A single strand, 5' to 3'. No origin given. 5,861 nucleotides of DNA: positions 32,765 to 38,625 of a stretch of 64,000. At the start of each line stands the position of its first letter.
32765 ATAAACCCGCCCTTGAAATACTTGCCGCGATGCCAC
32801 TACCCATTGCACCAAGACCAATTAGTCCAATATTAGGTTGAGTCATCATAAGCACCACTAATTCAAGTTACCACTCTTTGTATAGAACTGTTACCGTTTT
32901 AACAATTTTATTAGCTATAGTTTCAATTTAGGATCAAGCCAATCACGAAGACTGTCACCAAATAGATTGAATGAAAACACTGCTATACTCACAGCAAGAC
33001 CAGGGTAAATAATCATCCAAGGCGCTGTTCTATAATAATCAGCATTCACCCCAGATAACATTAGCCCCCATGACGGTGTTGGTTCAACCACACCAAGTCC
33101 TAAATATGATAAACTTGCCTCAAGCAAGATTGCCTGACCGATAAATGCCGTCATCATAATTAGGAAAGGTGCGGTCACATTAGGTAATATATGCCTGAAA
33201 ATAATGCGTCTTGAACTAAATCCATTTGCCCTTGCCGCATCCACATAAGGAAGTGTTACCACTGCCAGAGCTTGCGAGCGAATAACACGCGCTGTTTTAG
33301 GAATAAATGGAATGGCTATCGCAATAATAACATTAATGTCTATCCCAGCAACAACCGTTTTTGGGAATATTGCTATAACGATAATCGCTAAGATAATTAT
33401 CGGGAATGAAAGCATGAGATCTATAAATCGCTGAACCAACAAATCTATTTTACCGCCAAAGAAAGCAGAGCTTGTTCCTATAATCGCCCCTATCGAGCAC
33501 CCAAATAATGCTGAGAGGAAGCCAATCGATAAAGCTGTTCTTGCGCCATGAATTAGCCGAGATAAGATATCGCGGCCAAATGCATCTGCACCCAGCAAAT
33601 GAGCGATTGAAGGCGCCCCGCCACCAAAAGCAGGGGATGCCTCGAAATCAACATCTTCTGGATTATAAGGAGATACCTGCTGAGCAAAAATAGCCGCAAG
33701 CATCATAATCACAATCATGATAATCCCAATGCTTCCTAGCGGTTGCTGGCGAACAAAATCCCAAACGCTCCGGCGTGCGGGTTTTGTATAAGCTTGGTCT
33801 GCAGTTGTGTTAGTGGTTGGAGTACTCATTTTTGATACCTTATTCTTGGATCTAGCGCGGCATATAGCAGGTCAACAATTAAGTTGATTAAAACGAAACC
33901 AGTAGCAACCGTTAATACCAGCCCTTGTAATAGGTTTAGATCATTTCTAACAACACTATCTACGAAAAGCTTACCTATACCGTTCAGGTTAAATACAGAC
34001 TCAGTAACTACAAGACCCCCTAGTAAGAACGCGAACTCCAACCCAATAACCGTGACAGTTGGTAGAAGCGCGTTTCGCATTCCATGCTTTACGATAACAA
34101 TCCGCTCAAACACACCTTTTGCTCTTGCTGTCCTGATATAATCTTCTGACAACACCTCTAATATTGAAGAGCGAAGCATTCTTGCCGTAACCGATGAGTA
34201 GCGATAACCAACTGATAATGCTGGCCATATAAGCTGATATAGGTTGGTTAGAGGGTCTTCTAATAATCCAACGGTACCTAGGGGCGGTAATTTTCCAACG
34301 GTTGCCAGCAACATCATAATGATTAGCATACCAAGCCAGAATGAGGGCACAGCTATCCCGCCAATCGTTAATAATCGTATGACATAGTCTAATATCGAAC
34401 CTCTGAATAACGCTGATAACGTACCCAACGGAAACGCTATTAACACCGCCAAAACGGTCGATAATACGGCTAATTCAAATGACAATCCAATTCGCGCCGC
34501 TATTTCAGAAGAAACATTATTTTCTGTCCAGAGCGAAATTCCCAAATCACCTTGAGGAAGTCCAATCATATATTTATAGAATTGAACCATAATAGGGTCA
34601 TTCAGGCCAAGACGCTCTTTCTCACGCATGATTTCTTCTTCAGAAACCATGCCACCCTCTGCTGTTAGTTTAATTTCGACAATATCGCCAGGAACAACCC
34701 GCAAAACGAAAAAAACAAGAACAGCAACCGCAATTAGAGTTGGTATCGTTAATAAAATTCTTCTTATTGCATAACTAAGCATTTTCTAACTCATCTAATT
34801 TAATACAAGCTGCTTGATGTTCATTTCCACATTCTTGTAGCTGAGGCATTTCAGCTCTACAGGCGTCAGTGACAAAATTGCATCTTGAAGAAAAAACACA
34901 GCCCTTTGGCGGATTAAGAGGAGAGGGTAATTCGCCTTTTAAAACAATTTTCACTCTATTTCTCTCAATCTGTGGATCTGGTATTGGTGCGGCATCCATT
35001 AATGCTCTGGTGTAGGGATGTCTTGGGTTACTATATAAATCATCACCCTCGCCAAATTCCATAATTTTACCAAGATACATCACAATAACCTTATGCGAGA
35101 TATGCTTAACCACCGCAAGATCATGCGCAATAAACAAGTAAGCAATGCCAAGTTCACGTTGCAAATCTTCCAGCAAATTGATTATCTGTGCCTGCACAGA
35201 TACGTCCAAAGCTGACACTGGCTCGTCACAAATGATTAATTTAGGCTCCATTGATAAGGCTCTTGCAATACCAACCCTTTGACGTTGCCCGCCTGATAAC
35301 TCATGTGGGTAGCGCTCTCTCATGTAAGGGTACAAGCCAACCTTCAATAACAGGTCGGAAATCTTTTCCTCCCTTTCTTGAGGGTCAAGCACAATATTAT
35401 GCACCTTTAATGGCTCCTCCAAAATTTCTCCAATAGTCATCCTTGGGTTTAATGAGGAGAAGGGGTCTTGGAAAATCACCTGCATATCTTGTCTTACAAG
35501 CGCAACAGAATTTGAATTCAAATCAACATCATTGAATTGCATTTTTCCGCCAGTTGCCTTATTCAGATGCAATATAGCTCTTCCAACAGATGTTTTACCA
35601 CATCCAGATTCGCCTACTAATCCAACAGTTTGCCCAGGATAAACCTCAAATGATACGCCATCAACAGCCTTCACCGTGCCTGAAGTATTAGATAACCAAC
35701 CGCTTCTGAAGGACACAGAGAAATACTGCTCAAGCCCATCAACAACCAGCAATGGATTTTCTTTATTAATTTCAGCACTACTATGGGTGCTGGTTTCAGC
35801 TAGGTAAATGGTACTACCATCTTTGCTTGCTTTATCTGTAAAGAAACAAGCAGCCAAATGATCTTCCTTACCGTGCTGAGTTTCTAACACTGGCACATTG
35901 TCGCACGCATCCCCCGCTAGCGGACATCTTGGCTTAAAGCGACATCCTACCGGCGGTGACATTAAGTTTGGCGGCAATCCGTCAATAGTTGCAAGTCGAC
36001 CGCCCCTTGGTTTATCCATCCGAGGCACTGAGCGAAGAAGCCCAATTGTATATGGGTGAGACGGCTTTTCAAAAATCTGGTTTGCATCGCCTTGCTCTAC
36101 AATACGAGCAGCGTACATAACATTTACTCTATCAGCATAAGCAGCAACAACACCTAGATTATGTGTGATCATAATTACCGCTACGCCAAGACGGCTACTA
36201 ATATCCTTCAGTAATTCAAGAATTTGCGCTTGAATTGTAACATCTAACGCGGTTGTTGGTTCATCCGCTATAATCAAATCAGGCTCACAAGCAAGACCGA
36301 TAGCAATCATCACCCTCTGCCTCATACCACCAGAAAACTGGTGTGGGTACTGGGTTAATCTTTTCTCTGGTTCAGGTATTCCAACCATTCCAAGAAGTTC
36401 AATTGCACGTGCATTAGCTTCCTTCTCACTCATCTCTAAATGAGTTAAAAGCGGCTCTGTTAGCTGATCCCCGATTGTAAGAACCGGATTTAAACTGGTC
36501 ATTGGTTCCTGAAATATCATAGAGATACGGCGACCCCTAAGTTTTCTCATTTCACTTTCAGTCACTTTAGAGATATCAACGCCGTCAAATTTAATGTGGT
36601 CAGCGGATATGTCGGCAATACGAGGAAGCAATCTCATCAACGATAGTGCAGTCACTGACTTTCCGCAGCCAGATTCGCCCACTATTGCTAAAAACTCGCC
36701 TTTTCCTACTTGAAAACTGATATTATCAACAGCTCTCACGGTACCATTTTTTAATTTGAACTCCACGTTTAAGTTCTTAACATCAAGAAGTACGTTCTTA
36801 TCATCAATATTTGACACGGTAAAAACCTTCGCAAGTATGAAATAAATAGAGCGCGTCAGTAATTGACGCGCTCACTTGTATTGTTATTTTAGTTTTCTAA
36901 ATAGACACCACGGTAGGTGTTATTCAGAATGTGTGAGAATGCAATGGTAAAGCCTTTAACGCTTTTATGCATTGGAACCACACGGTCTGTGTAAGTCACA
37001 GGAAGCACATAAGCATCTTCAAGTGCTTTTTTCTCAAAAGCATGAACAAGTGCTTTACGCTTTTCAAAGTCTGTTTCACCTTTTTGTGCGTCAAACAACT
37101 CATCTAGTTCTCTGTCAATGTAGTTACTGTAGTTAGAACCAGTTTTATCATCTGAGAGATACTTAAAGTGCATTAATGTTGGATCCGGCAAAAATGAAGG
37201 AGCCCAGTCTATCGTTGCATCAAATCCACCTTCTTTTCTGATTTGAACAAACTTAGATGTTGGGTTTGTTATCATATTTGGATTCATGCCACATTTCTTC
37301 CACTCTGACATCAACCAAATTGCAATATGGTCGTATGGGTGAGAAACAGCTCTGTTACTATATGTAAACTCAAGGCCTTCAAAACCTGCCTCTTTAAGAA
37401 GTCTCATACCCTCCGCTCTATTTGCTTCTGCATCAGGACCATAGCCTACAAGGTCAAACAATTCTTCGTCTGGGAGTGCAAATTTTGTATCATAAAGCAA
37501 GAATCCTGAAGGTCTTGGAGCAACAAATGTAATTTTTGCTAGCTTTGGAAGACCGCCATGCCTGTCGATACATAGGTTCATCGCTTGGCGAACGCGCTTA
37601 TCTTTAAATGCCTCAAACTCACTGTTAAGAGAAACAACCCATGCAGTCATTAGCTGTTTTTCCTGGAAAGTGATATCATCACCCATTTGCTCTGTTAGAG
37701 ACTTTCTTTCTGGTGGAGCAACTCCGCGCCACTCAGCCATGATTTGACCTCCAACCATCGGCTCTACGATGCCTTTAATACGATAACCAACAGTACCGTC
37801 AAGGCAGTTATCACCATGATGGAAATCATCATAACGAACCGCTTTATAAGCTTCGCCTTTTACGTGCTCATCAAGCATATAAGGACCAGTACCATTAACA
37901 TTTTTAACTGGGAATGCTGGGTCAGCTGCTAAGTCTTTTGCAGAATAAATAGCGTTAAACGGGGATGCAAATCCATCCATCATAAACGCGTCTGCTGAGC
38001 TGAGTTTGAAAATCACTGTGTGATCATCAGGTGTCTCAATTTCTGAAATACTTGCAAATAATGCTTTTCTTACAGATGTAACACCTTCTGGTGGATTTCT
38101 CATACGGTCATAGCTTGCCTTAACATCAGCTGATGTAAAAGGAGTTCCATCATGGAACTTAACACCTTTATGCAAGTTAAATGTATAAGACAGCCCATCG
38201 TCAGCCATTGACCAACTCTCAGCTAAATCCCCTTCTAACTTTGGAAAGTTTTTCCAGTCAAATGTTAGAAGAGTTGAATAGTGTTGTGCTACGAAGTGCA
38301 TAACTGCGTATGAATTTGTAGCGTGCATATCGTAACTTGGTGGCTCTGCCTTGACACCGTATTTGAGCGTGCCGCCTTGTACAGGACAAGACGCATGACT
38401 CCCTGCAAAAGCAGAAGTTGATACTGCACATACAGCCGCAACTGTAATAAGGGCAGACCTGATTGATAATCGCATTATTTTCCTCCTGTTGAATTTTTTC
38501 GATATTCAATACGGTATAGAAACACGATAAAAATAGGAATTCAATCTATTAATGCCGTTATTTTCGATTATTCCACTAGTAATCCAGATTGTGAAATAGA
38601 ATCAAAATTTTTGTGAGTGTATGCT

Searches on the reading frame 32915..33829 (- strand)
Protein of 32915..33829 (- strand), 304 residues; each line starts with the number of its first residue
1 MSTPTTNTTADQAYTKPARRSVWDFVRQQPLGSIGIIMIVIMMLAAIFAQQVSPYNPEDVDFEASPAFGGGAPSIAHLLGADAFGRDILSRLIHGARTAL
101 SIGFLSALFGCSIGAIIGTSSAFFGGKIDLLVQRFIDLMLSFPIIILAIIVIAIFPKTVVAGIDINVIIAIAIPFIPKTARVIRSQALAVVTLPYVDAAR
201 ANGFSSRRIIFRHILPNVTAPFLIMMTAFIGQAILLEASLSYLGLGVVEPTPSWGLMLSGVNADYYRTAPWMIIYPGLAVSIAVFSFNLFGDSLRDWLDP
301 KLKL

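Call 64: search_protein_families(library=pfam, max_evalue=0.00001, proteins=[window:32915-33829:-])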
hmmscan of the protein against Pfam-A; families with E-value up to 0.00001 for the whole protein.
window:32915-33829:- (304 aa): 2 families
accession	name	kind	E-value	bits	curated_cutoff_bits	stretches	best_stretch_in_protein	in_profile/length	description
PF00528.27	BPD_transp_1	-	9.2e-28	97.7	26.4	1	114-303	1-183/184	Binding-protein-dependent transport system inner membrane component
PF12911.12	OppC_N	-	3.2e-07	30.6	23.9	1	20-63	4-47/53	N-terminal TM domain of oligopeptide transport permease C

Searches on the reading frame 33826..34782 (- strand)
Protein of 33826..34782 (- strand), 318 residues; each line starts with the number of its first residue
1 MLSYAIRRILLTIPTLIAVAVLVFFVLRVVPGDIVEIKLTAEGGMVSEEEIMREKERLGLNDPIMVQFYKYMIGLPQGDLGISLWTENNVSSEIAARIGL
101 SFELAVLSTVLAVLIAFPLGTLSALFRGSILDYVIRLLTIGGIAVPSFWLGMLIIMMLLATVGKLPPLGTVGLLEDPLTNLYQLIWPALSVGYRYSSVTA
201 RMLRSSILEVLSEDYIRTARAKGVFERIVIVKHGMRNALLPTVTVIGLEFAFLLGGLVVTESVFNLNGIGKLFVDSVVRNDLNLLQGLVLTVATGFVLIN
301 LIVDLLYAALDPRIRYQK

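Call 8: search_protein_families(library=pfam, proteins=[window:33826-34782:-])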
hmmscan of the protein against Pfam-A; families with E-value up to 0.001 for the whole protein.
window:33826-34782:- (318 aa): 2 families
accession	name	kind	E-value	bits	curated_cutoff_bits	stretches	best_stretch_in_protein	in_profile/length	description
PF00528.27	BPD_transp_1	-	4.3e-35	121.5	26.4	1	117-315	2-183/184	Binding-protein-dependent transport system inner membrane component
PF19300.4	BPD_transp_1_N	-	2.7e-09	37.7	23.8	1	1-78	1-75/114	Binding-prot-dependent transport system membrane comp, N-term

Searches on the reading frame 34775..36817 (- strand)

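Call 8: search_protein_families(library=pfam, proteins=[window:34775-36817:-])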
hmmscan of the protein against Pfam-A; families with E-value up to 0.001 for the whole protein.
window:34775-36817:- (680 aa): 12 families
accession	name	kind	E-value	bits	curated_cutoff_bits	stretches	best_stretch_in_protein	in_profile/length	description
PF00005.33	ABC_tran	-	1.8e-64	216.9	25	2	386-534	2-136/137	ABC transporter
PF08352.17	oligo_HPY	-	1.5e-42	144.2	27.1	2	240-305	1-65/65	Oligopeptide/dipeptide transporter, C-terminal region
PF13304.12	AAA_21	-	1.4e-12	48.8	27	1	150-224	227-303/304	AAA domain, putative AbiEii toxin, Type IV TA system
PF02463.25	SMC_N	-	1.5e-10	41.3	40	1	397-573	26-205/220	RecF/RecN/SMC N terminal domain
PF13401.12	AAA_22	-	1.4e-08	35.5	27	0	41-217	6-121/130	AAA domain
PF13191.12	AAA_16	-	1.3e-06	29.5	32.6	0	396-425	25-52/167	AAA ATPase domain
PF00004.35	AAA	-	3.5e-06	27.9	21.2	0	400-422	3-25/131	ATPase family associated with various cellular activities (AAA)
PF20703.3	nSTAND1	-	1.9e-05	24.9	27.1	0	29-59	22-48/379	Novel STAND NTPase 1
PF00006.31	ATP-synt_ab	-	0.0003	20.9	29.5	0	382-418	2-37/213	ATP synthase alpha/beta family, nucleotide-binding domain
PF08303.17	tRNA_lig_kinase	-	0.00045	20.8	22.7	0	48-102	7-59/168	tRNA ligase kinase domain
PF00485.24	PRK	-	0.00089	19.6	22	0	398-418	2-22/196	Phosphoribulokinase / Uridine kinase family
PF05621.17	TniB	-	0.00089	19.2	22.4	0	176-217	117-160/189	Bacterial TniB protein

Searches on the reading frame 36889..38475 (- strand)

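Call 8: search_protein_families(library=pfam, proteins=[window:36889-38475:-])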
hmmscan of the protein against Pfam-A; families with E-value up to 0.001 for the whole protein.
window:36889-38475:- (528 aa): 1 family
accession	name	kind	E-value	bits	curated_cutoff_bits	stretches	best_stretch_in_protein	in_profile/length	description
PF00496.27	SBP_bac_5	-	1.2e-54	186.3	32.4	1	79-443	1-365/368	Bacterial extracellular solute-binding proteins, family 5 Middle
